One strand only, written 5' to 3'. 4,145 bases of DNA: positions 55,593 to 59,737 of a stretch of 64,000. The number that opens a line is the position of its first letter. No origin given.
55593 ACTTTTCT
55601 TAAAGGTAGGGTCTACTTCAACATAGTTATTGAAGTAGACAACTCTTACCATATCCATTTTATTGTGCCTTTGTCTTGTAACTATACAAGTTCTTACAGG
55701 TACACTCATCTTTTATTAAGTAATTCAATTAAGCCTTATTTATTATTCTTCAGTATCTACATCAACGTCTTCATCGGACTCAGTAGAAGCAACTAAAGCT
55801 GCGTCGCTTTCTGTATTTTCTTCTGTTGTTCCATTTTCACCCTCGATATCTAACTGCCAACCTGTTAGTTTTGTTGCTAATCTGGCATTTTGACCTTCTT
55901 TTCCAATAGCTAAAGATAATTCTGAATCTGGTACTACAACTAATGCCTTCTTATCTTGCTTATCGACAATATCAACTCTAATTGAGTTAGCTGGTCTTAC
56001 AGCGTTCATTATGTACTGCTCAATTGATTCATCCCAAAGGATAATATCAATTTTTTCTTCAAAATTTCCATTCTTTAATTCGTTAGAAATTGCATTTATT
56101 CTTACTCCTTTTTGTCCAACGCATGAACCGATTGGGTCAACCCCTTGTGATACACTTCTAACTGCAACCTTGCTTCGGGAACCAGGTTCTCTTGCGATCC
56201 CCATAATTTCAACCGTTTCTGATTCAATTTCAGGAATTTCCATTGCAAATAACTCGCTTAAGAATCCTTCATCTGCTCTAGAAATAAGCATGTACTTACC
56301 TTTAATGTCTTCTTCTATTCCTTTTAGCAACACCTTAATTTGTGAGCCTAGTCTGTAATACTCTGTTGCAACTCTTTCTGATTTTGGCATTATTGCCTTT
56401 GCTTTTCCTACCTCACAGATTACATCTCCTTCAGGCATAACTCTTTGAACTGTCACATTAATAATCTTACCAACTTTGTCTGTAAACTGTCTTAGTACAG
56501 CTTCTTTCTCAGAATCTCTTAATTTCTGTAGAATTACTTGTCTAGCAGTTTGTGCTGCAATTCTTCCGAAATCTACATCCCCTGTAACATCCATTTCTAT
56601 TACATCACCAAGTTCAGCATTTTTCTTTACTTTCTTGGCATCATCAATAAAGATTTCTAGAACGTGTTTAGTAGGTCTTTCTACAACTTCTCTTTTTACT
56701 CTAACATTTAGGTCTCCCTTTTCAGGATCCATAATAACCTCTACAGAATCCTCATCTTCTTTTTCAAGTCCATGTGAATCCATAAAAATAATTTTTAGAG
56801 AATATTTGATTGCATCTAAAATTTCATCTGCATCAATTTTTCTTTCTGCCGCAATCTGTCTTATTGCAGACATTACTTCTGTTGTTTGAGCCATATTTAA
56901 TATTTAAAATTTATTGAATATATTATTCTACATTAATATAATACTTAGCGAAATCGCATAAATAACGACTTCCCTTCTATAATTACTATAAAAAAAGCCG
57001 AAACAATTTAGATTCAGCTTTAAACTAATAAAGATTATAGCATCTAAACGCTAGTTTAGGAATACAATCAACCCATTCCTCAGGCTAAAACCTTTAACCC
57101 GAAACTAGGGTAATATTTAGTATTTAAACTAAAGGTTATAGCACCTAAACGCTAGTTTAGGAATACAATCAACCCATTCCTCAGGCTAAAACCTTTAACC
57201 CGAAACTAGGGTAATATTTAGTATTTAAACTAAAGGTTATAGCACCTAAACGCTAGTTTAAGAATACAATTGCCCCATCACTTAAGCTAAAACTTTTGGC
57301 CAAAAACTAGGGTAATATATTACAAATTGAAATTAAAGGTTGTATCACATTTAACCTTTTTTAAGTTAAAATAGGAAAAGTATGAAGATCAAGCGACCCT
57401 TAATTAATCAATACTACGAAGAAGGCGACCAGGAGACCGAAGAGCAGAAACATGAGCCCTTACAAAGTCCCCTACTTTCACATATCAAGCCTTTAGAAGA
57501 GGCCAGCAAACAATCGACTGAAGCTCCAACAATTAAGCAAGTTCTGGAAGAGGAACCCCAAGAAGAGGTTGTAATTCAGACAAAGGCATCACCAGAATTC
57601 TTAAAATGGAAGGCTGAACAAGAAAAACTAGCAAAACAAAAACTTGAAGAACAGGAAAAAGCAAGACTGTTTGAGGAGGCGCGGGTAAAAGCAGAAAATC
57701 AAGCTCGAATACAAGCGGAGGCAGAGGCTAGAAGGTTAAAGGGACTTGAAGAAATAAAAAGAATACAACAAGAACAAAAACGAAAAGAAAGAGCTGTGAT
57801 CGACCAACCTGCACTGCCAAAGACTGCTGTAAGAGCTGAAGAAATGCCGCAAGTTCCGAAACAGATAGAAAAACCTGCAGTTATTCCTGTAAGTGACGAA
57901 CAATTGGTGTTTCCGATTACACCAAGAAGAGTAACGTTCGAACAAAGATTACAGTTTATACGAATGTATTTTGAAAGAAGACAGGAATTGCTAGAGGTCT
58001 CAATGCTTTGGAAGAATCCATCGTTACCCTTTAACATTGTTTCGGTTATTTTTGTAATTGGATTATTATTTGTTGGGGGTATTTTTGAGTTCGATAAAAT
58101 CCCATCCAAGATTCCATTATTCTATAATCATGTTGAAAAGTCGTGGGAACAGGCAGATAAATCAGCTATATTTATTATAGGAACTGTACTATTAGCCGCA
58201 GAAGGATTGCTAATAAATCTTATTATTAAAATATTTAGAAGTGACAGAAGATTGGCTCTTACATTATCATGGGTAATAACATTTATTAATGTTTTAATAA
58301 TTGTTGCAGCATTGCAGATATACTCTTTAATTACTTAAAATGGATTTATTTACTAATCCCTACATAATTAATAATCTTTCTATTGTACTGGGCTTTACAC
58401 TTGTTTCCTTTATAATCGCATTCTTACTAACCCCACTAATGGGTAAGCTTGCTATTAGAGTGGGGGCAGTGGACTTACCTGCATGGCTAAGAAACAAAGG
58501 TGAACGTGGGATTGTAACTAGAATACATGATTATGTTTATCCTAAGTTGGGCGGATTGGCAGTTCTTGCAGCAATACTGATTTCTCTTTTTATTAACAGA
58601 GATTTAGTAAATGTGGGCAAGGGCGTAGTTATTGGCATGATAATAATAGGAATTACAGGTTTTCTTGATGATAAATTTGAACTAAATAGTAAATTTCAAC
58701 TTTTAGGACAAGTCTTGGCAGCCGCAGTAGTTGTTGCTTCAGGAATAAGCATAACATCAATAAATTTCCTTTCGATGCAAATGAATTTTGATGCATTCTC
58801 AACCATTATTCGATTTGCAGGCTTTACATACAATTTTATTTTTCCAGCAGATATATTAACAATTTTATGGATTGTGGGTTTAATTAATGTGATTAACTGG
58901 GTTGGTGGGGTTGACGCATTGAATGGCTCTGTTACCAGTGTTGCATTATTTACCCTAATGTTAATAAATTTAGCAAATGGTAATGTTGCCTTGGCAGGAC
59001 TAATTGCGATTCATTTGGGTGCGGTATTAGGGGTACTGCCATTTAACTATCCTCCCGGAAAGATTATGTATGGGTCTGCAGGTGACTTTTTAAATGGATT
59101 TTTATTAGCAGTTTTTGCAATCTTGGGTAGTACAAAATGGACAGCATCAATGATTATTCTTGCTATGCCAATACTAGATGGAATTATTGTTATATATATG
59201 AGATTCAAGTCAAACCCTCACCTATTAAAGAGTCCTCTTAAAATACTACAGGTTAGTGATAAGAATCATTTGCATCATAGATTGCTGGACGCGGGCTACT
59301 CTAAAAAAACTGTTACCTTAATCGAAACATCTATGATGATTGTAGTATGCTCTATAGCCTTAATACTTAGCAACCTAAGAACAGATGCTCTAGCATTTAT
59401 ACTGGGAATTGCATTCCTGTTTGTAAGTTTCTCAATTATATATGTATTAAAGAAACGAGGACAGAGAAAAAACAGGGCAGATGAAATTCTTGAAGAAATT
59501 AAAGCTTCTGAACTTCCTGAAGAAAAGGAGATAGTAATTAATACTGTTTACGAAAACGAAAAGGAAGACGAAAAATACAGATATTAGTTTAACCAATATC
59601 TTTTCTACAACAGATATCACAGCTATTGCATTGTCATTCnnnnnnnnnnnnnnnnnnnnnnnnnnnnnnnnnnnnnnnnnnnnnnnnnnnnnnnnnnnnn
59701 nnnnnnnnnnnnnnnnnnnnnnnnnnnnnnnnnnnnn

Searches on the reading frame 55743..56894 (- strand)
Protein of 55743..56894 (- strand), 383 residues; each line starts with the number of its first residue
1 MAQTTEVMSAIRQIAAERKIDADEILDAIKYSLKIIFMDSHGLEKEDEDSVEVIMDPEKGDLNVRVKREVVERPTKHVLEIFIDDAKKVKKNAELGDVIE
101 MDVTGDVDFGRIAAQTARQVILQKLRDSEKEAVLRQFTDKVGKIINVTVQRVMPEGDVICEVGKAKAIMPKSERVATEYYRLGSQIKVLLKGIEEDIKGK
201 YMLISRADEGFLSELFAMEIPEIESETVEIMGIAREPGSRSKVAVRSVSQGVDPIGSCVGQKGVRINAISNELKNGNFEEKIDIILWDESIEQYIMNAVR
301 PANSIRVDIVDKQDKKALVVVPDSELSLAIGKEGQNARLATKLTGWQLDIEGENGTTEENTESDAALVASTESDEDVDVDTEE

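Call 52: search_protein_families(library=pfam, proteins=[window:55743-56894:-], max_evalue=0.001)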
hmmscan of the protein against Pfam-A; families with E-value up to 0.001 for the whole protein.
window:55743-56894:- (383 aa): 2 families
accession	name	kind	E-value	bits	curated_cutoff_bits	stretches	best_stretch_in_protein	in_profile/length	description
PF08529.16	NusA_N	-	1.2e-29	103.4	23.8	1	6-131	1-119/119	NusA N-terminal domain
PF13184.12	KH_5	-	1.6e-21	76.6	27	1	237-308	1-68/69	NusA-like KH domain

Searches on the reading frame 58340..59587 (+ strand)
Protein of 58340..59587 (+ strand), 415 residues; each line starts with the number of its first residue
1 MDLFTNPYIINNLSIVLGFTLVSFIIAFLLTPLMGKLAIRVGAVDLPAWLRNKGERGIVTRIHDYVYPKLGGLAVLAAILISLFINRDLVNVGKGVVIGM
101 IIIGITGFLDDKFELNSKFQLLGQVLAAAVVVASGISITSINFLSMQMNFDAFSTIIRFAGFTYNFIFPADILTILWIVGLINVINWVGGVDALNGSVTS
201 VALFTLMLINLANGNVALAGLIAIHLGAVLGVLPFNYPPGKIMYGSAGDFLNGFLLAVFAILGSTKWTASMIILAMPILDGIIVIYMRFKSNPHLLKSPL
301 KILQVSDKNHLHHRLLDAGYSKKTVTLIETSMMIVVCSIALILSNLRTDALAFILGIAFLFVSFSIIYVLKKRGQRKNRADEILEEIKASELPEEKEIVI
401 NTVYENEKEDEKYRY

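Call 52: search_protein_families(library=pfam, proteins=[window:58340-59587:+], max_evalue=0.001)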
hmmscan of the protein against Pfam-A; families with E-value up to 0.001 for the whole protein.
window:58340-59587:+ (415 aa): 1 family
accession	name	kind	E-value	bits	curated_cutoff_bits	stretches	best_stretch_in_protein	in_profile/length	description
PF00953.26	Glycos_transf_4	-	4e-23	82.6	27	1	96-263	4-159/160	Glycosyl transferase family 4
